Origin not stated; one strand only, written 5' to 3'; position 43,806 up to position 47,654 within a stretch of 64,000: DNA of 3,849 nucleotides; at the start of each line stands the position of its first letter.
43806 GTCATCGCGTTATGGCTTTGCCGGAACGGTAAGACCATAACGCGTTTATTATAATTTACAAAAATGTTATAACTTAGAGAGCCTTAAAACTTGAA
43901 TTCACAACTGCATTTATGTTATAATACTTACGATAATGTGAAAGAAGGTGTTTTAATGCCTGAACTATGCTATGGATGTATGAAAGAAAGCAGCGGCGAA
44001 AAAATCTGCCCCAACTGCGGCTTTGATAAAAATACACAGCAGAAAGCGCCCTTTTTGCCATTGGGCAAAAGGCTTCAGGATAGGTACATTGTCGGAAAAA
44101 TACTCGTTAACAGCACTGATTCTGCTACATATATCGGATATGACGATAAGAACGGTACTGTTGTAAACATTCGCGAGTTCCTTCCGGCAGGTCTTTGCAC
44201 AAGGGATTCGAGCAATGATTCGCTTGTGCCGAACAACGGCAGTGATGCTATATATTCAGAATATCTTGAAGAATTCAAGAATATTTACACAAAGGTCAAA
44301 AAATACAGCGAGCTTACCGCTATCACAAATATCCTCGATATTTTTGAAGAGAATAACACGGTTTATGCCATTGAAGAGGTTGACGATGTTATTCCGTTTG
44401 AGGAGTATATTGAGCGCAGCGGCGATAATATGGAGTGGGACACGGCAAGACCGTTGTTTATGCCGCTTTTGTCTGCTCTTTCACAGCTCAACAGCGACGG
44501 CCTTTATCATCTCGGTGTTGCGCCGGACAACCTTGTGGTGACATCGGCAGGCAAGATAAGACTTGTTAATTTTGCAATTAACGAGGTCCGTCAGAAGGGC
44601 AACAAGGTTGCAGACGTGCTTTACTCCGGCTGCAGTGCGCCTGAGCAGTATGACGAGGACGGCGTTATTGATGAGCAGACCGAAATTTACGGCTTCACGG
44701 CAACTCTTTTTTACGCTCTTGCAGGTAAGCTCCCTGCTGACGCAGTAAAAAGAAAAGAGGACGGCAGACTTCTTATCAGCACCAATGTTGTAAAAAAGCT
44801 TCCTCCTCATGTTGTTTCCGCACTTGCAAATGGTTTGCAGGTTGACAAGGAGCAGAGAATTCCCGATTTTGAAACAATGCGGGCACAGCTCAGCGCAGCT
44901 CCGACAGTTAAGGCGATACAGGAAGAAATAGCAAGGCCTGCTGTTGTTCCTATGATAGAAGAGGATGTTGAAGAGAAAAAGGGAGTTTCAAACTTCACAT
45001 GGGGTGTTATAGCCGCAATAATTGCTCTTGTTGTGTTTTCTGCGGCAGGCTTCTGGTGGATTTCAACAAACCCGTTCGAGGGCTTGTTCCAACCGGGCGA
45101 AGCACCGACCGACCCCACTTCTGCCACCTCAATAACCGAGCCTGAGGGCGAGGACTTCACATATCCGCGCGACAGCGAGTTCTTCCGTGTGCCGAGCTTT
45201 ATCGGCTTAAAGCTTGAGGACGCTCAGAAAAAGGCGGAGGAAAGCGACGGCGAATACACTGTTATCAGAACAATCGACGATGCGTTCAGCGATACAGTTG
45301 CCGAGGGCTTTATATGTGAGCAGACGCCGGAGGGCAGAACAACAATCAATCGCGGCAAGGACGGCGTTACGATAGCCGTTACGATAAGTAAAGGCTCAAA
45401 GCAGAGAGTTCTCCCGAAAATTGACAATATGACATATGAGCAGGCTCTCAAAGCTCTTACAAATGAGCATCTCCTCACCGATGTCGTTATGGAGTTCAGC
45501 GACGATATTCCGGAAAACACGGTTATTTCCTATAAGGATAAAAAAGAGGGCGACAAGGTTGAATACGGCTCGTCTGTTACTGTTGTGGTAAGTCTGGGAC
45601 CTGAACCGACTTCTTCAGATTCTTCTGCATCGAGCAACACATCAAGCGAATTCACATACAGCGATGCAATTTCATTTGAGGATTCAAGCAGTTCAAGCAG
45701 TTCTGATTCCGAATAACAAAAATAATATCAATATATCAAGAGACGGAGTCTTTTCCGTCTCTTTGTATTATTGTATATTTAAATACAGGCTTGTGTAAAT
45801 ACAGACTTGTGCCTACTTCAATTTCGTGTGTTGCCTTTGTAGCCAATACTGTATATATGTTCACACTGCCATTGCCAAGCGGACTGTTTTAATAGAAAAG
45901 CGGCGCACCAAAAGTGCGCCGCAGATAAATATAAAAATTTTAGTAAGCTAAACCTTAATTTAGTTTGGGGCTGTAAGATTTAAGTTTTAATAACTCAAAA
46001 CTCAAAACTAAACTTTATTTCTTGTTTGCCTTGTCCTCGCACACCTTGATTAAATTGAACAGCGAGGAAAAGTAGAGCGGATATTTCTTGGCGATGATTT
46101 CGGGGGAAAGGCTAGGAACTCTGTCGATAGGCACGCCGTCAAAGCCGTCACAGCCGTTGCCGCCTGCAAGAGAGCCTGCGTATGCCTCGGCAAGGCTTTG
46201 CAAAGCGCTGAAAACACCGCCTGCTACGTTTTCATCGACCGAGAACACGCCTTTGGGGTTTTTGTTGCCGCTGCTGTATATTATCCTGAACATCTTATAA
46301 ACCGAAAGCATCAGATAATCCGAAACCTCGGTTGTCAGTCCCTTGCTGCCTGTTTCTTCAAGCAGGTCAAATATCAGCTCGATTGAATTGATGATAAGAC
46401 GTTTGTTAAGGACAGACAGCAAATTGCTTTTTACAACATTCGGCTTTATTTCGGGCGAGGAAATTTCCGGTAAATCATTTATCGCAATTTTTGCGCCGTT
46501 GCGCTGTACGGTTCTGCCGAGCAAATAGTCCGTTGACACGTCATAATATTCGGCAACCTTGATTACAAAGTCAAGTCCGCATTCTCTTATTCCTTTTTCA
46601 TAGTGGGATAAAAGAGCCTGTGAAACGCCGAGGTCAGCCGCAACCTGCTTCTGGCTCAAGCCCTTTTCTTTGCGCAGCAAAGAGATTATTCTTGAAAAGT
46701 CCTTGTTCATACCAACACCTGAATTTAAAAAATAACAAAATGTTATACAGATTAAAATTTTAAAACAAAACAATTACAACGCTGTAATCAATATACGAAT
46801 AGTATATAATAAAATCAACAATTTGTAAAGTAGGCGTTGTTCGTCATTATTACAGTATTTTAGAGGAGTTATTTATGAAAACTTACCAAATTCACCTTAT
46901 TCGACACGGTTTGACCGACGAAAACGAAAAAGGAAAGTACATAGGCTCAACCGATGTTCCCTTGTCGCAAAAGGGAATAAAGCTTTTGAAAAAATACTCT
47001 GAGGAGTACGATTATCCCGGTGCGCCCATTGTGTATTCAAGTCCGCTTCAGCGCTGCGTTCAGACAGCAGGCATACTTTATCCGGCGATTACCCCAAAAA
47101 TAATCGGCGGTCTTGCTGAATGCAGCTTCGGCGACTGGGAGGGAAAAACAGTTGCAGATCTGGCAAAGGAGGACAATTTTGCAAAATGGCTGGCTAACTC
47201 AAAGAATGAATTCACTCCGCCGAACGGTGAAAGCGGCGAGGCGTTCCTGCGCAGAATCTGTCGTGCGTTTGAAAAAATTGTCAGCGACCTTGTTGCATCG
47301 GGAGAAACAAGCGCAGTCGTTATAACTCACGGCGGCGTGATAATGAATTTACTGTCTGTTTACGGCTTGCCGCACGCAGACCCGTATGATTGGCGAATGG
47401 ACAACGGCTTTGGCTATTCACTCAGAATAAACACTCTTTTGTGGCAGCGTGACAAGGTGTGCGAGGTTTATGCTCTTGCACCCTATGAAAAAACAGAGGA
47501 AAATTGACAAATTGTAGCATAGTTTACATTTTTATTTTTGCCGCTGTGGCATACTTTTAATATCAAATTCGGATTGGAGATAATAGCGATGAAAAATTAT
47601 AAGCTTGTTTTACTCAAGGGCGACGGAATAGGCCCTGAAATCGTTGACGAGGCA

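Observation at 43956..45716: Second PASTA-domain membrane protein with N-terminal zinc ribbon and a catalytically dead kinase domain (pseudokinase), next to spoVT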

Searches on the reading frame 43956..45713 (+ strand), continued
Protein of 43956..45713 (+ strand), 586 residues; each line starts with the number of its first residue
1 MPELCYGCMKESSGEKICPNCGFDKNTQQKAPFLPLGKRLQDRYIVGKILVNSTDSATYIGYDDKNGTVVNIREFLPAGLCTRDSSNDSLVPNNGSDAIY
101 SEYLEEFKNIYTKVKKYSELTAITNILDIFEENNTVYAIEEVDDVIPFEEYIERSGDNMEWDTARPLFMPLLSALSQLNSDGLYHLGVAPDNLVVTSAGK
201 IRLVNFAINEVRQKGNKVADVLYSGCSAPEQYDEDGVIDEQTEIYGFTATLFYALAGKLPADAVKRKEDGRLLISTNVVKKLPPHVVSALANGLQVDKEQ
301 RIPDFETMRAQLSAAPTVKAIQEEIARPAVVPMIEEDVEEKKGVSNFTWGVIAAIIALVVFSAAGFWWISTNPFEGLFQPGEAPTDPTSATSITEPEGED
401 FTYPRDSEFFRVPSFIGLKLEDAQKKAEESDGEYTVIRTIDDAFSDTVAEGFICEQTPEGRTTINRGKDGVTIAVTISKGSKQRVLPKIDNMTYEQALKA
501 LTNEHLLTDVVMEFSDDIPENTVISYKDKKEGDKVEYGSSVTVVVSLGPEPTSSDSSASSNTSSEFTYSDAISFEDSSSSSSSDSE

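Call 62: search_protein_families(library=pfam, proteins=[P0184, P0136, P0139, P0137, P0179, P0201, P0210], max_evalue=0.001)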
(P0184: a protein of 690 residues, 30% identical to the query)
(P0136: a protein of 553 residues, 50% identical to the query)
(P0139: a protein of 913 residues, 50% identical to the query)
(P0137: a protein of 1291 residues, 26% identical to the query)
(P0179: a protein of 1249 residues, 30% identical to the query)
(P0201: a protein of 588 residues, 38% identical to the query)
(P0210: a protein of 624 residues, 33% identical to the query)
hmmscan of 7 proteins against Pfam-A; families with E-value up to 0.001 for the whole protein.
P0184 (690 aa): 10 families
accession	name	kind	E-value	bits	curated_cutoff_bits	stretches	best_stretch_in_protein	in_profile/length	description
PF00069.31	Pkinase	-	7.3e-71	239.1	31.7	2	388-612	1-202/263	Protein kinase domain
PF07714.23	PK_Tyr_Ser-Thr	-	5.7e-45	154.1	23.1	2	108-313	39-250/258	Protein tyrosine and serine/threonine kinase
PF03109.22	ABC1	-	1.5e-17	64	22.9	2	140-227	137-223/244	ABC1 atypical kinase-like domain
PF01636.29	APH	-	3.2e-13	50.4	23.2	0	523-554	166-198/239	Phosphotransferase enzyme family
PF14531.12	Kinase-like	-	1.3e-10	41.5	25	1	133-245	108-216/289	Kinase-like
PF17667.7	Pkinase_fungal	-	2.4e-08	33.5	24.1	1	170-207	285-323/387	Fungal protein kinase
PF01163.29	RIO1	-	6.5e-08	32.8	22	0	479-551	79-149/187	RIO domain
PF07387.17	Seadorna_VP7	-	0.00013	21.5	20.3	0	182-215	152-187/308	Seadornavirus VP7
PF13095.12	FTA2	-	0.00017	21.7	30.2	0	493-553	158-213/214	Kinetochore Sim4 complex subunit FTA2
PF06293.20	Kdo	-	0.00051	20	21.3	0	483-554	94-170/207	Lipopolysaccharide kinase (Kdo/WaaP) family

P0136 (553 aa): 3 families
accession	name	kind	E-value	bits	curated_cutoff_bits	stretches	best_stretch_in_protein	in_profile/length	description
PF13540.12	RCC1_2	-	3.6e-11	43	22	1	61-90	1-30/30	Regulator of chromosome condensation (RCC1) repeat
PF00069.31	Pkinase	-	1e-10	41.9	31.7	1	298-482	24-207/263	Protein kinase domain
PF25390.1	WD40_RLD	-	1.3e-07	31.7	150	1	59-125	195-274/363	RCC1-like domain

P0139 (913 aa): 5 families
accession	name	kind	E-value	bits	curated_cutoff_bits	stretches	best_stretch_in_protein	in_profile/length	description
PF00069.31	Pkinase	-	4.3e-13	49.7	31.7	1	578-744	47-211/263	Protein kinase domain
PF13306.12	LRR_5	-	1.9e-10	41.2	27.7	1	834-886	7-58/127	BspA type Leucine rich repeat region (6 copies)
PF07714.23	PK_Tyr_Ser-Thr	-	7.9e-10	38.9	23.1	1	553-736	25-210/258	Protein tyrosine and serine/threonine kinase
PF13540.12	RCC1_2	-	8.8e-10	38.6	22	1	62-91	1-30/30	Regulator of chromosome condensation (RCC1) repeat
PF25390.1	WD40_RLD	-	7.1e-05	22.7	150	1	35-95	152-230/363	RCC1-like domain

P0137 (1291 aa): 10 families
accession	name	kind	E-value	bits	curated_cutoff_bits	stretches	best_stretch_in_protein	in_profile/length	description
PF00069.31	Pkinase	-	1.1e-77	261.5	31.7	4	45-272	1-197/263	Protein kinase domain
PF07714.23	PK_Tyr_Ser-Thr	-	1.5e-51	175.6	23.1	4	106-268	43-201/258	Protein tyrosine and serine/threonine kinase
PF03109.22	ABC1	-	8.3e-15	55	22.9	1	138-242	141-242/244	ABC1 atypical kinase-like domain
PF06293.20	Kdo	-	3.7e-10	40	21.3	0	136-211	88-167/207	Lipopolysaccharide kinase (Kdo/WaaP) family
PF01636.29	APH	-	2.3e-09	37.8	23.2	0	737-847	78-184/239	Phosphotransferase enzyme family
PF17667.7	Pkinase_fungal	-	1e-08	34.8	24.1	1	164-218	284-344/387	Fungal protein kinase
PF01163.29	RIO1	-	4.2e-08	33.5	22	1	138-227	79-165/187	RIO domain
PF14531.12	Kinase-like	-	1.2e-06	28.4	25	0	151-248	132-218/289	Kinase-like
PF07387.17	Seadorna_VP7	-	4.6e-06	26.3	20.3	0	820-852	151-185/308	Seadornavirus VP7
PF18912.6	DZR_2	-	0.00055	20.2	27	0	655-675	9-30/56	Double zinc ribbon domain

P0179 (1249 aa): 6 families
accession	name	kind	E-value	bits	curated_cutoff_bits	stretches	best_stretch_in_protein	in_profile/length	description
PF03793.24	PASTA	-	1.9e-198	643.2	23.2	13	764-826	1-64/64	PASTA domain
PF00069.31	Pkinase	-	1.2e-32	113.8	31.7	1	12-276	2-251/263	Protein kinase domain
PF07714.23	PK_Tyr_Ser-Thr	-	1.8e-20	73.8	23.1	1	66-245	39-220/258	Protein tyrosine and serine/threonine kinase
PF03109.22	ABC1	-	1.6e-05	24.6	22.9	1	102-189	141-227/244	ABC1 atypical kinase-like domain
PF14531.12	Kinase-like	-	1.9e-05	24.5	25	1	108-236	125-257/289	Kinase-like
PF01636.29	APH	-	0.00013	22.2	23.2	0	143-179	162-200/239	Phosphotransferase enzyme family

P0201 (588 aa): 3 families
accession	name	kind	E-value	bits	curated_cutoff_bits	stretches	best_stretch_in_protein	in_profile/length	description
PF03793.24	PASTA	-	3.1e-21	75.5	23.2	2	420-460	23-64/64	PASTA domain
PF00069.31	Pkinase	-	4.5e-12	46.4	31.7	1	121-270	62-209/263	Protein kinase domain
PF07714.23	PK_Tyr_Ser-Thr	-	2.5e-06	27.5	23.1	1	93-267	38-214/258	Protein tyrosine and serine/threonine kinase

P0210 (624 aa): 2 families
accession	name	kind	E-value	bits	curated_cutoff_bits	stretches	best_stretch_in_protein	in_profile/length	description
PF03793.24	PASTA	-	1.2e-24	86.5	23.2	2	557-620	1-63/64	PASTA domain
PF00069.31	Pkinase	-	9.1e-10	38.8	31.7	1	129-270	62-203/263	Protein kinase domain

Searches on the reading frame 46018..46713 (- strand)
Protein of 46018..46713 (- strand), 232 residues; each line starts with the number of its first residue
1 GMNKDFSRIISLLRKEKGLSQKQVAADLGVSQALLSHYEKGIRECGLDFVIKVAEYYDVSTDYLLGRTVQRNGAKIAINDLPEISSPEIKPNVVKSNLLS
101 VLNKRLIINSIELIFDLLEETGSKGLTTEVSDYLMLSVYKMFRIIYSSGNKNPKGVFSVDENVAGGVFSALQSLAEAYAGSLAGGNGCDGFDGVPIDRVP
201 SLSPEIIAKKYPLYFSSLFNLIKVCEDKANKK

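Call 50: search_protein_families(library=pfam, proteins=[window:46018-46713:-], max_evalue=0.01)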
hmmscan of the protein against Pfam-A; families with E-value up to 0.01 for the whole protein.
window:46018-46713:- (232 aa): 6 families
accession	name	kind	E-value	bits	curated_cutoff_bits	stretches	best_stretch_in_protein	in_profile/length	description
PF01381.28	HTH_3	-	1.8e-15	57.1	23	1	12-64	3-55/55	Helix-turn-helix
PF13560.12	HTH_31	-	1.1e-10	42.1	27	1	12-62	8-59/64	Helix-turn-helix domain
PF12844.13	HTH_19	-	1.6e-10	41.2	30.2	1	11-65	5-59/64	Helix-turn-helix domain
PF01022.26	HTH_5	-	0.0023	18.2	22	1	8-47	6-44/47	Bacterial regulatory protein, arsR family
PF13744.12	HTH_37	-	0.0045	17.2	27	0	9-41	22-54/80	Helix-turn-helix domain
PF13412.12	HTH_24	-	0.0049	16.9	21.9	1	8-36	7-35/48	Winged helix-turn-helix DNA-binding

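Call 66: search_protein_families(library=ncbifam, proteins=[window:46018-46713:-], max_evalue=0.00001)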
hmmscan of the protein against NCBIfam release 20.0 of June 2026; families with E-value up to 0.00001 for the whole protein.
window:46018-46713:- (232 aa): 3 families
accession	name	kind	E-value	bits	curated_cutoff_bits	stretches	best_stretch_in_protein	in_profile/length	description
NF041951.1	phage_RstR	subfamily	7.5e-14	51.9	80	1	6-74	3-72/108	RstR family transcriptional repressor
TIGR03070.1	couple_hipB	subfamily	6.4e-08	32.4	71.65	1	5-55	2-52/58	type II toxin-antitoxin system Y4mF family antitoxin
NF046032.1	TransRegSlrRBacil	equivalog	3.3e-06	27.2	250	1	7-62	3-59/149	HTH-type transcriptional regulator SlrR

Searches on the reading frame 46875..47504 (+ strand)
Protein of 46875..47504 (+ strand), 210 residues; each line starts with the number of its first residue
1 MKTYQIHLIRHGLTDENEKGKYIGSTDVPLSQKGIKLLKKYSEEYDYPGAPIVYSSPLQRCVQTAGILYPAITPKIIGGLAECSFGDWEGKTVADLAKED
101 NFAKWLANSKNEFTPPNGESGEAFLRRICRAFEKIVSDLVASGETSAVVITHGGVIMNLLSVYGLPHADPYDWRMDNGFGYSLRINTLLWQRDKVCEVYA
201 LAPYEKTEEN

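Call 50: search_protein_families(library=pfam, proteins=[window:46875-47504:+], max_evalue=0.01)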
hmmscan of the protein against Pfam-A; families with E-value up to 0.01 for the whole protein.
window:46875-47504:+ (210 aa): 1 family
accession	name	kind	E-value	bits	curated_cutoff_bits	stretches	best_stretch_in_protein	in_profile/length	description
PF00300.27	His_Phos_1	-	3.9e-37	128.3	21.7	1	6-183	1-179/194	Histidine phosphatase superfamily (branch 1)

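Call 66: search_protein_families(library=ncbifam, proteins=[window:46875-47504:+], max_evalue=0.00001)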
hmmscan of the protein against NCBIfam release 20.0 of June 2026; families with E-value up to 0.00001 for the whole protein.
window:46875-47504:+ (210 aa): 13 families
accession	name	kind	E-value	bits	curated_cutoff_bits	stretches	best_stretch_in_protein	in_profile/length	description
TIGR03162.1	ribazole_cobC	equivalog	8.9e-34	116.4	162.9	1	6-178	1-171/176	alpha-ribazole phosphatase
NF011580.0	PRK15004.1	equivalog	4.3e-23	82.4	250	1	5-179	2-177/203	adenosylcobalamin/alpha-ribazole phosphatase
NF005567.0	PRK07238.1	equivalog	7e-22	78.3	326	1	5-156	179-330/378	bifunctional RNase H/acid phosphatase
TIGR03848.1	MSMEG_4193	subfamily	6.6e-18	64.9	203.85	1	7-170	3-170/204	MSMEG_4193 family putative phosphomutase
NF045917.1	PhserinePhPspA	equivalog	3.5e-13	49.7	350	1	5-154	3-152/211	phosphoserine phosphatase PspA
NF002901.0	PRK03482.1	equivalog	9.4e-13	48.3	261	1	4-169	2-168/215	2,3-diphosphoglycerate-dependent phosphoglycerate mutase GpmB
NF009993.0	PRK13462.1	equivalog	6.4e-12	45.5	226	1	3-153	5-148/203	acid phosphatase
NF002217.0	PRK01112.1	equivalog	1.8e-09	37.3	320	0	6-67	4-65/228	2,3-bisphosphoglycerate-dependent phosphoglycerate mutase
NF038349.1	dPGM_arch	equivalog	1.4e-07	31.6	225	1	7-161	2-146/194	2,3-diphosphoglycerate-dependent phosphoglycerate mutase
NF009994.0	PRK13463.1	equivalog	2.6e-07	30.6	277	1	5-137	4-139/203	phosphoserine phosphatase 1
NF002339.0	PRK01295.1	equivalog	1.1e-06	28.3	316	1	6-161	5-167/206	2,3-bisphosphoglycerate-dependent phosphoglycerate mutase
TIGR01258.1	pgm_1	subfamily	2e-06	27.4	81.7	0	5-68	2-67/245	2,3-bisphosphoglycerate-dependent phosphoglycerate mutase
NF010718.0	PRK14120.1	equivalog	5.7e-06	25.8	366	0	2-67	3-70/249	phosphoglyceromutase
